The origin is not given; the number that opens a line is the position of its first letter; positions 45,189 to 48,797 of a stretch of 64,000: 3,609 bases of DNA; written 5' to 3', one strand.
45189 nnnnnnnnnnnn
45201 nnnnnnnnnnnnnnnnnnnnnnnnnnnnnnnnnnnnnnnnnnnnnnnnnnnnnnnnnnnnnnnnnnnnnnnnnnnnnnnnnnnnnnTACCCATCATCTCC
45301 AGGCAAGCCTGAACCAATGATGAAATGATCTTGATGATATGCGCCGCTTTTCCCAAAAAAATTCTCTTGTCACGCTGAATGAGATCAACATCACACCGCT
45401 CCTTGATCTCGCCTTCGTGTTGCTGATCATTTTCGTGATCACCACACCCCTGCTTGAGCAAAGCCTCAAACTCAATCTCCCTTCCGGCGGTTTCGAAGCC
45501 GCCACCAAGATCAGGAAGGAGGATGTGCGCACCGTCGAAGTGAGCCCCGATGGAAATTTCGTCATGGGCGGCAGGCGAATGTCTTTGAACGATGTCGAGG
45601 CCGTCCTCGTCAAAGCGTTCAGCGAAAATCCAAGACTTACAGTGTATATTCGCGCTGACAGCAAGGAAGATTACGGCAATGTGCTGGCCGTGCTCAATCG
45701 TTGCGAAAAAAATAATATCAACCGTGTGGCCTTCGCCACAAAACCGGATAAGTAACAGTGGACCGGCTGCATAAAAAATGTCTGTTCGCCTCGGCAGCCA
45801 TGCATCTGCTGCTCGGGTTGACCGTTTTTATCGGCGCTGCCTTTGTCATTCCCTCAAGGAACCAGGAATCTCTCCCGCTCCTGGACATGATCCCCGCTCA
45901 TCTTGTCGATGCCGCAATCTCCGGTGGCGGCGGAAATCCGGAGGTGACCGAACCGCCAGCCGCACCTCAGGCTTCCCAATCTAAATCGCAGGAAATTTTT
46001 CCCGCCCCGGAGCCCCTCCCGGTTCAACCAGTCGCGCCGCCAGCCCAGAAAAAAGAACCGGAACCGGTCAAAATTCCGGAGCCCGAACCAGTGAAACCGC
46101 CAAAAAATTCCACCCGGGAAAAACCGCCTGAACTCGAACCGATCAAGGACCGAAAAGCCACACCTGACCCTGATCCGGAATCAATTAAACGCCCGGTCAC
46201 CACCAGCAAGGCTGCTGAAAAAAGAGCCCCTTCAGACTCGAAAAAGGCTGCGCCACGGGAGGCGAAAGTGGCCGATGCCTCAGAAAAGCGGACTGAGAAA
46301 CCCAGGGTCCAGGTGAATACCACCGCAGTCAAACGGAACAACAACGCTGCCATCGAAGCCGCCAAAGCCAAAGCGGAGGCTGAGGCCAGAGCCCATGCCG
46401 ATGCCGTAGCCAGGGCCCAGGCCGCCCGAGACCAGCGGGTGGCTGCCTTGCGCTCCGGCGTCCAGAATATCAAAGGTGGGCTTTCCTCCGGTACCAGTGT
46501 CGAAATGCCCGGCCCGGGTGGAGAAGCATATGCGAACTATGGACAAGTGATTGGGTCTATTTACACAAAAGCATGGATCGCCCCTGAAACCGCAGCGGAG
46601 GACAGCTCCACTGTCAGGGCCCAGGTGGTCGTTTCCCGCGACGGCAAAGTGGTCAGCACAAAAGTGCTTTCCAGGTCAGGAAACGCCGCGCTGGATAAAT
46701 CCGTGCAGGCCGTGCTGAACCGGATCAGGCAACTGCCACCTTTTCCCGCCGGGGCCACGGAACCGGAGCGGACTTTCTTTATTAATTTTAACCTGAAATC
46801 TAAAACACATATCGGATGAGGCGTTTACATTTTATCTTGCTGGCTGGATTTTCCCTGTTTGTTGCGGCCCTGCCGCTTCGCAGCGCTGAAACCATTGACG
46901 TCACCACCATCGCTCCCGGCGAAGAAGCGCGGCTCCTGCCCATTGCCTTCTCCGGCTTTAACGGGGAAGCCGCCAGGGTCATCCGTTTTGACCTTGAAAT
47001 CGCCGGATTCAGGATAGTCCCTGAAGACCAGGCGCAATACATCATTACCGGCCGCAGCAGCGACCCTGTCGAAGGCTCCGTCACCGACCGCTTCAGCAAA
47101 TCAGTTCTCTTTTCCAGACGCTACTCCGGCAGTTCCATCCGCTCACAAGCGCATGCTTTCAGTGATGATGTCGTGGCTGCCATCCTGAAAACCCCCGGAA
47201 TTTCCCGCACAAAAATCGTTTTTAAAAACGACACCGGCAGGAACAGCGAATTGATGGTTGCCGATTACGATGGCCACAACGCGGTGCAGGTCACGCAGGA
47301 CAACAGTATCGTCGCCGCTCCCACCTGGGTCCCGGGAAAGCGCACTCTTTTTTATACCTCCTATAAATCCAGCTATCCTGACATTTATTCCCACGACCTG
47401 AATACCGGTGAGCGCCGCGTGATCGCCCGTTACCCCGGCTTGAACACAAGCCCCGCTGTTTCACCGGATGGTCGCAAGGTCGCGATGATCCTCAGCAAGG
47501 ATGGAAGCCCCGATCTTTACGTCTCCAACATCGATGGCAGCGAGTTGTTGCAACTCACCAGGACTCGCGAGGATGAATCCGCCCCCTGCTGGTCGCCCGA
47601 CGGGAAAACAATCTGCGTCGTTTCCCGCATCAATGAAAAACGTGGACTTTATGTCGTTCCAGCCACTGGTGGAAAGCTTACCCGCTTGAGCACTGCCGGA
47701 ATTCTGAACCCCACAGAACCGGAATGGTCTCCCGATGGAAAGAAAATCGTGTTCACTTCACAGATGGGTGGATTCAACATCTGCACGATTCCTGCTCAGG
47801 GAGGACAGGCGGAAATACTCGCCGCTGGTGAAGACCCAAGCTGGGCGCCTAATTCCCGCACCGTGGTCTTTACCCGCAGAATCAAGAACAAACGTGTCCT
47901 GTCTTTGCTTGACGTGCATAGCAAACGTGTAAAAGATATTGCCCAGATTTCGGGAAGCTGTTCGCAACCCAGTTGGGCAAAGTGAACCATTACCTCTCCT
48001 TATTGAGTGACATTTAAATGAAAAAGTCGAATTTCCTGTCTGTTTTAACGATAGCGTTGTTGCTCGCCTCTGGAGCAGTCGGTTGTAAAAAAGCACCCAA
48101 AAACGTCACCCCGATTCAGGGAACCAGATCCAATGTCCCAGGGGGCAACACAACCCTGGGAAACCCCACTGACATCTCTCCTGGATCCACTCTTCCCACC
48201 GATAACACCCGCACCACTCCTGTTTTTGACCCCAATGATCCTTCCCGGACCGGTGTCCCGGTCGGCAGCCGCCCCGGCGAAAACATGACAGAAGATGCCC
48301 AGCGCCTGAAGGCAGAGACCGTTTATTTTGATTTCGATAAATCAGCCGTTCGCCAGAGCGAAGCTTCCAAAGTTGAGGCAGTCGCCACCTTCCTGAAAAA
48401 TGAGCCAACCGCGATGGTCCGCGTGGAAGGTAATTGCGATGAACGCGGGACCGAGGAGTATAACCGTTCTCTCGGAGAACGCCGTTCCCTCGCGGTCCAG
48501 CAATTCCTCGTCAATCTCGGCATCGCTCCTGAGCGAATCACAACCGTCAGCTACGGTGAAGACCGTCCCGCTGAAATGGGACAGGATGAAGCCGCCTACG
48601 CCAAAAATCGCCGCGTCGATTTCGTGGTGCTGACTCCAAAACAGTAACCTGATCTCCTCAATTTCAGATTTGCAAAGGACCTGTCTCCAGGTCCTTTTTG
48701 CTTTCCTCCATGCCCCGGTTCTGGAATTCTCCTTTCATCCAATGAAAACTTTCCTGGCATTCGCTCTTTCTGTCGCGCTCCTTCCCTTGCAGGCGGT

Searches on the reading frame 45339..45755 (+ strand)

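Call 112: search_protein_families(library=pfam, proteins=[window:45339-45755:+], max_evalue=0.00001)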
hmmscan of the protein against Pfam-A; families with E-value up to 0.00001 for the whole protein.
window:45339-45755:+ (138 aa): 1 family
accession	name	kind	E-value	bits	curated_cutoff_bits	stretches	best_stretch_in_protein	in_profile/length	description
PF02472.21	ExbD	-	3.7e-26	92.1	25.4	1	14-136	6-127/128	Biopolymer transport protein ExbD/TolR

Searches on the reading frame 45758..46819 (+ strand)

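Call 112: search_protein_families(library=pfam, proteins=[window:45758-46819:+], max_evalue=0.00001)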
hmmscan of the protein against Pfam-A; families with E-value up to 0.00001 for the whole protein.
window:45758-46819:+ (353 aa): 2 families
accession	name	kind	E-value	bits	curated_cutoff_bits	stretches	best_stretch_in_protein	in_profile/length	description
PF13103.11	TonB_2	-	7.7e-15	55.2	22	1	258-340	1-81/85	TonB C terminal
PF03544.19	TonB_C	-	4.4e-07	30.7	24.6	1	284-346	16-79/79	Gram-negative bacterial TonB protein C-terminal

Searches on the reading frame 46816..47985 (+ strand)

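Call 112: search_protein_families(library=pfam, proteins=[window:46816-47985:+], max_evalue=0.00001)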
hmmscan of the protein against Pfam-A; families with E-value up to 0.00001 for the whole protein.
window:46816-47985:+ (389 aa): 4 families
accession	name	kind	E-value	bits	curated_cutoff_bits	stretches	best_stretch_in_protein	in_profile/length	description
PF07676.18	PD40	-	1.7e-30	104.8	20.9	1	207-236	8-38/38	WD40-like Beta Propeller Repeat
PF00930.27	DPPIV_N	-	2.1e-07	30.4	22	0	185-252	20-83/354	Dipeptidyl peptidase IV (DPP IV) N-terminal region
PF25174.1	Beta-prop_THOC3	-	1.5e-06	27.9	305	0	240-327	77-160/272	THOC3 beta-propeller domain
PF10647.15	Gmad1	-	2.3e-06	28.1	20.5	0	211-271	26-83/251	Lipoprotein LpqB beta-propeller domain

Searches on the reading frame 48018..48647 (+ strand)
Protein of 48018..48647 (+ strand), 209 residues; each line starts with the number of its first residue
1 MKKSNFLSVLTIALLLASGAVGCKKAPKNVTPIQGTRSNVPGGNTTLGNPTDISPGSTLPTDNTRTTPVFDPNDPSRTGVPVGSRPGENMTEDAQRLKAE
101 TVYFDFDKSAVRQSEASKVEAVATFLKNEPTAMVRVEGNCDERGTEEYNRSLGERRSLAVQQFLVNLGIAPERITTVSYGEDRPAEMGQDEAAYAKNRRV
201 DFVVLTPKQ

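Call 113: search_protein_families(library=pfam, proteins=[window:48018-48647:+], max_evalue=0.00001)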
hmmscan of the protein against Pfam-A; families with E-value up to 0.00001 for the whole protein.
window:48018-48647:+ (209 aa): 1 family
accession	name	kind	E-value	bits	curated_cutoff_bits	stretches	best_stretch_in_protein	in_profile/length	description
PF00691.25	OmpA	-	1.2e-19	70.8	27.2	1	103-198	1-98/98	OmpA family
